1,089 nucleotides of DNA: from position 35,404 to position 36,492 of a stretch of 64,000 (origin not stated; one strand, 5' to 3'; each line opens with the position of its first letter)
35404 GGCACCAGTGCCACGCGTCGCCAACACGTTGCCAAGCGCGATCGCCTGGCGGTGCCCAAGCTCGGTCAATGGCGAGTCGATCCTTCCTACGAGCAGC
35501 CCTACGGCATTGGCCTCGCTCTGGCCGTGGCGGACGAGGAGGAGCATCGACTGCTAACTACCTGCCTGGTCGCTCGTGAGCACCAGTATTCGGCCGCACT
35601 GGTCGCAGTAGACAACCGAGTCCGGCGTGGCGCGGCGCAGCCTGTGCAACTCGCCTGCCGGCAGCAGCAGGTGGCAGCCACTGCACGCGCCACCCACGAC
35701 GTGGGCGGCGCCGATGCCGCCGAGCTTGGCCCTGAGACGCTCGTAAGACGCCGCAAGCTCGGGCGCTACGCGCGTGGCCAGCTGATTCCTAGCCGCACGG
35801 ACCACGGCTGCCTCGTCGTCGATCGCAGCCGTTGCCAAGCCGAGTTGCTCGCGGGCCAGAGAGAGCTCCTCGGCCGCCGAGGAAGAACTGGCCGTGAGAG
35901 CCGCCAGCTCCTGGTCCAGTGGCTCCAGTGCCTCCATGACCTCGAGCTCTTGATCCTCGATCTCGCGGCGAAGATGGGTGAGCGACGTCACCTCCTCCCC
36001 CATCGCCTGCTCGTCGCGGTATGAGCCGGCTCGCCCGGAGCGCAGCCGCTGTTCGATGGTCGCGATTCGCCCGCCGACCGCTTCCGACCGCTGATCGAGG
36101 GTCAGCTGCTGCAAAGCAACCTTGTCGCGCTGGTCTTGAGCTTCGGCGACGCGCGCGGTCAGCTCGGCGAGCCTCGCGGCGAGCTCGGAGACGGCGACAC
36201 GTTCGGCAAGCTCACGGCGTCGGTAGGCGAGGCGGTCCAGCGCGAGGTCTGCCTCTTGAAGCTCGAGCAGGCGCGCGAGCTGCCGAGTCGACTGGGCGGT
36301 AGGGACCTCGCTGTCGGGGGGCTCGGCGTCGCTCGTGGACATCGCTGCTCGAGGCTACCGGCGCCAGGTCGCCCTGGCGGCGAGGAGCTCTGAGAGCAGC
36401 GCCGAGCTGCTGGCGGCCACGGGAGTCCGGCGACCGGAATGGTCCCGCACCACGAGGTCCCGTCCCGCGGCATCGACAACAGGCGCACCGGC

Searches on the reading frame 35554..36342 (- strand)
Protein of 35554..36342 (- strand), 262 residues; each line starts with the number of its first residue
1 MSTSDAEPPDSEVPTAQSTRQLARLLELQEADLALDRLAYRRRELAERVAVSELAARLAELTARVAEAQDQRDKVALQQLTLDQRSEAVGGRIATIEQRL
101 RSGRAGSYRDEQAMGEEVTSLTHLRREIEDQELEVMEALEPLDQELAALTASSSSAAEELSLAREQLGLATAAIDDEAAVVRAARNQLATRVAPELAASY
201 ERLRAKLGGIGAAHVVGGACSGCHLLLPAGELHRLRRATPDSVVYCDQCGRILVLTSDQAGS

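Call 9: search_protein_families(library=pfam, proteins=[window:35554-36342:-], max_evalue=0.01)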
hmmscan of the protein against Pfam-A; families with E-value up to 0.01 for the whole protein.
window:35554-36342:- (262 aa): 2 families
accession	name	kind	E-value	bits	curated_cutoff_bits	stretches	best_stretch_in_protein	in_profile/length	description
PF24481.2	CT398_CC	-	2.8e-27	96.1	27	1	28-207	1-179/180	CT398-like coiled coil hairpin domain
PF02591.20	Zn_ribbon_9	-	7.3e-12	45.6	29.1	1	219-253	1-33/33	C4-type zinc ribbon domain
